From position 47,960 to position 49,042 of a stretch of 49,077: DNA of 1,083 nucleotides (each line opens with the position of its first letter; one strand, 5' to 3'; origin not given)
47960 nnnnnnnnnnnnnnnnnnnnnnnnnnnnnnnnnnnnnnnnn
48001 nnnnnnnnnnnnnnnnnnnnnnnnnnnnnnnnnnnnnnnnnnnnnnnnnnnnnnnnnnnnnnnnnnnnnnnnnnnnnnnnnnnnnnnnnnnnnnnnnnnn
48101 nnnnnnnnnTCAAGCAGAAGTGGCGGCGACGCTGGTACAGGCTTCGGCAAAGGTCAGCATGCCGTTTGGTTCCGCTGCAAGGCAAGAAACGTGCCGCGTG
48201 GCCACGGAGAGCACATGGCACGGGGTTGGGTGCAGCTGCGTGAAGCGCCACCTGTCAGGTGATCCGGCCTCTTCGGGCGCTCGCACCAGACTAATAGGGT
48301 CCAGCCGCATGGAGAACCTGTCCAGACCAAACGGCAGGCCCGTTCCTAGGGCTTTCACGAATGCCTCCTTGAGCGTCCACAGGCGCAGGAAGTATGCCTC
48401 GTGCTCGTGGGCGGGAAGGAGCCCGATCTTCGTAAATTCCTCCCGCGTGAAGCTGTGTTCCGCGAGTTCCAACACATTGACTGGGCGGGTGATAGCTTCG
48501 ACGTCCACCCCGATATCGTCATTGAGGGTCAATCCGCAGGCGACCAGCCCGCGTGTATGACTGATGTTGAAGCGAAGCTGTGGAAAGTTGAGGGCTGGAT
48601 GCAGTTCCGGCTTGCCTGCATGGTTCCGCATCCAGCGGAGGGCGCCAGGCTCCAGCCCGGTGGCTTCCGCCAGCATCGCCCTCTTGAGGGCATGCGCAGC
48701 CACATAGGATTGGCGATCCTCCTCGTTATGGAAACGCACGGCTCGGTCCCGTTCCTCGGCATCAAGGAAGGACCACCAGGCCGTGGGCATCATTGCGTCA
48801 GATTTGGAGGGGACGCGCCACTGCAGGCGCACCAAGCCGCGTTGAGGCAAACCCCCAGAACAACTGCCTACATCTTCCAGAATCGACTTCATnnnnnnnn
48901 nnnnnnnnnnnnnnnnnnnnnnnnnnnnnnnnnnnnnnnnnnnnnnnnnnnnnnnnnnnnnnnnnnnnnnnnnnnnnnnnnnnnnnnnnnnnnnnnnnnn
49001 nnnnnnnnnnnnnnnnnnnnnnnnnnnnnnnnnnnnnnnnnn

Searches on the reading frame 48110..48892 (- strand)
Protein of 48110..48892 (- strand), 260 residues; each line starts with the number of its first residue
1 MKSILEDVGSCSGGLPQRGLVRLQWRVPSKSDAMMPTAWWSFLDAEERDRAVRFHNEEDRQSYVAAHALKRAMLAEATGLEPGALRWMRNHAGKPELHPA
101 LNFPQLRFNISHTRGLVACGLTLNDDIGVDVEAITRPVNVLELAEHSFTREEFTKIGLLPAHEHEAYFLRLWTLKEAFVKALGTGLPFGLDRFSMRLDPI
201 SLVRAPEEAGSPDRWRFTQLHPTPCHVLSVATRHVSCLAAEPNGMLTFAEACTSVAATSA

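Call 6: search_protein_families(library=pfam, proteins=[window:48110-48892:-], max_evalue=0.001)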
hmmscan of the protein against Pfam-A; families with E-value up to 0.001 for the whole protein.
window:48110-48892:- (260 aa): 2 families
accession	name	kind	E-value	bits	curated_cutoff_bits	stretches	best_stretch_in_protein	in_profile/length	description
PF01648.25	ACPS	-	7.5e-17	61.8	25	1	127-221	2-103/111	4'-phosphopantetheinyl transferase superfamily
PF22624.1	AASDHPPT_N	-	3.5e-11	43.7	27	1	39-117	13-93/100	4'-phosphopantetheinyl transferase, N-terminal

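Call 29: find_encoding_contigs(protein=window:48110-48892:-, flank=10000, max_places=3)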
Protein window:48110-48892:- (260 aa): no gene with exactly this product is on record in the collection.

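Call 61: find_encoding_contigs(protein=window:48110-48793:-, flank=10000, max_places=2)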
Protein window:48110-48793:- (227 aa): no gene with exactly this product is on record in the collection.
